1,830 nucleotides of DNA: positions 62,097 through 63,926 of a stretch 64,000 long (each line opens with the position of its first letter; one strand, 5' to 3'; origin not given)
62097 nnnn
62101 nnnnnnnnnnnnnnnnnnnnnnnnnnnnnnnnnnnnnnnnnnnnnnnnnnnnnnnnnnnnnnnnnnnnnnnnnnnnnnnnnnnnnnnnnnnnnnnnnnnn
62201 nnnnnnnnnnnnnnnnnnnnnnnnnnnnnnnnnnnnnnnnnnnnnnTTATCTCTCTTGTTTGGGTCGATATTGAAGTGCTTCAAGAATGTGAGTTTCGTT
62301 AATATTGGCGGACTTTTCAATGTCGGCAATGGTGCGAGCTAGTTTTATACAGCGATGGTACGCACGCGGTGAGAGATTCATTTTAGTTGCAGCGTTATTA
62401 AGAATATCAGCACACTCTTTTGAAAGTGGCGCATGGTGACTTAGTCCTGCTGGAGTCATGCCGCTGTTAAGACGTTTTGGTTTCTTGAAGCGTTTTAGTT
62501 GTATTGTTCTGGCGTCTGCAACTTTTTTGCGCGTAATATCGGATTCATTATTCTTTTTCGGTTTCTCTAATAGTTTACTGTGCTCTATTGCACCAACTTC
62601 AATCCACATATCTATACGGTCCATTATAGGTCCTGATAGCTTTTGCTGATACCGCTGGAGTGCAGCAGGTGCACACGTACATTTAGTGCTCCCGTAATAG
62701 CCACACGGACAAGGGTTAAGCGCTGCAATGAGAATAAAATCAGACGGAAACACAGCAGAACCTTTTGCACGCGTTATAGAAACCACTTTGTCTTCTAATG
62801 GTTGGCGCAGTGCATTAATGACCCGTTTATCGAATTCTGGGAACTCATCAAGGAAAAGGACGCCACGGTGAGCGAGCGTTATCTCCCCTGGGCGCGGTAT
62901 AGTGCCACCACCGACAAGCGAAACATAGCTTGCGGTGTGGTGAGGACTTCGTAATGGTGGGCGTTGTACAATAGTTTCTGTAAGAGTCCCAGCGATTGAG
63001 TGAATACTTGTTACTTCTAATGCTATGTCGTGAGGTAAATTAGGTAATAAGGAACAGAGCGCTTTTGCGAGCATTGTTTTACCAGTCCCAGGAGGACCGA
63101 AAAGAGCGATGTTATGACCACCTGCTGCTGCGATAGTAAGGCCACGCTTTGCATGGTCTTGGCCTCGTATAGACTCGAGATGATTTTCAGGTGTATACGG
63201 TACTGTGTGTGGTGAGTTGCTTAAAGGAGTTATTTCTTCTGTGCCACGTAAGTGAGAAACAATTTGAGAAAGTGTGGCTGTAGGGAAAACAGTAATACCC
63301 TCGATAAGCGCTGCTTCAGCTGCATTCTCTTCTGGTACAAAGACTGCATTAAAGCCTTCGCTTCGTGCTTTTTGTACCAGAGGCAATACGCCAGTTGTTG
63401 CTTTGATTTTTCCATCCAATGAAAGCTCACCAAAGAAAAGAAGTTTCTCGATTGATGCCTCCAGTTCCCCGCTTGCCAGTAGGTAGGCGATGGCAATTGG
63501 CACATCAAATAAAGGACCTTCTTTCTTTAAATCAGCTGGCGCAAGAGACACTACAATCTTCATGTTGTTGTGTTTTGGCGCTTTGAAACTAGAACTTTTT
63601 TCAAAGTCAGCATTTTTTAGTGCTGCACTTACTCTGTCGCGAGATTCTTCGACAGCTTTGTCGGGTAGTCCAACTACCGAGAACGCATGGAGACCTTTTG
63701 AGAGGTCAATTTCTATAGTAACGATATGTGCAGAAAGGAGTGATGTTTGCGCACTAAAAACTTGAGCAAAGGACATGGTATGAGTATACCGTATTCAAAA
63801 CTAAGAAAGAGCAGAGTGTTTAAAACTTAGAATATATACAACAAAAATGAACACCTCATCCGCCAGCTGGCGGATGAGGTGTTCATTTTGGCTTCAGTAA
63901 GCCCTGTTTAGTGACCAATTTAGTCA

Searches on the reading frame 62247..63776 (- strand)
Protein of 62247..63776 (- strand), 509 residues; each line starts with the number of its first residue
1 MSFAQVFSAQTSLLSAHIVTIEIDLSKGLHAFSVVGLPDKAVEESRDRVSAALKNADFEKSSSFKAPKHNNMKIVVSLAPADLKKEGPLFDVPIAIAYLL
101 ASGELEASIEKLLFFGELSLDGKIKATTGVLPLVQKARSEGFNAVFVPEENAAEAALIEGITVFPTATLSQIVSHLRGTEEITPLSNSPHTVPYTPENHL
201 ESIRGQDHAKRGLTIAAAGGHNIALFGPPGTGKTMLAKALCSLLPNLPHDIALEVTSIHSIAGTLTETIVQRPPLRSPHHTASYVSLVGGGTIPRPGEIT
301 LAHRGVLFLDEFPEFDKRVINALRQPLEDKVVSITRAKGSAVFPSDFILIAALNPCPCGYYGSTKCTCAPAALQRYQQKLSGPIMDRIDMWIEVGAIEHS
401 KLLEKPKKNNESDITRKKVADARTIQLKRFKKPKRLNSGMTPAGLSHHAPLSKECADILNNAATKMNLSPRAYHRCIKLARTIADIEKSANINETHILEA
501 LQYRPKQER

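Call 10: search_protein_families(library=pfam, max_evalue=0.001, proteins=[window:62250-63776:-])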
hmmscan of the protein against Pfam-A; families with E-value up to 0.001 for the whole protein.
seq(509 aa): 11 families
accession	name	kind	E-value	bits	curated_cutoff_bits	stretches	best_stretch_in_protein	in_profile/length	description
PF01078.27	Mg_chelatase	-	8e-85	283.9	20.3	1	200-401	2-206/207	Magnesium chelatase, subunit ChlI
PF13541.12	ChlI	-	2.3e-38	131.2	27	1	21-151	1-121/121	Subunit ChlI of Mg-chelatase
PF13335.12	Mg_chelatase_C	-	4.6e-27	94.9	26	1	411-504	3-94/94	Magnesium chelatase, subunit ChlI C-terminal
PF07728.20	AAA_5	-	1.2e-10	42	22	1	223-357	2-125/139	AAA domain (dynein-related subfamily)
PF00493.29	MCM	-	1e-09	38.3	23.3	1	216-391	53-201/224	MCM P-loop domain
PF00004.35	AAA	-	4.3e-06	27.6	21.2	1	224-262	2-35/131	ATPase family associated with various cellular activities (AAA)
PF05362.19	Lon_C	-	3.5e-05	23.9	21.1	1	17-155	41-176/205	Lon protease (S16) C-terminal proteolytic domain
PF00158.32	Sigma54_activat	-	0.00012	22.2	20.2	0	294-353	84-141/168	Sigma-54 interaction domain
PF05496.18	RuvB_N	-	0.00023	21.4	27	0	222-242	35-55/159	Holliday junction DNA helicase RuvB P-loop domain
PF13401.12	AAA_22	-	0.00033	21.4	27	0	222-250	7-34/130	AAA domain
PF00005.33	ABC_tran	-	0.0004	21.4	25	1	217-260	8-51/137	ABC transporter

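Call 92: find_encoding_contigs(protein=window:62247-63776:-, flank=10000, max_places=1)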
Protein window:62247-63776:- (509 aa): no gene with exactly this product is on record in the collection.
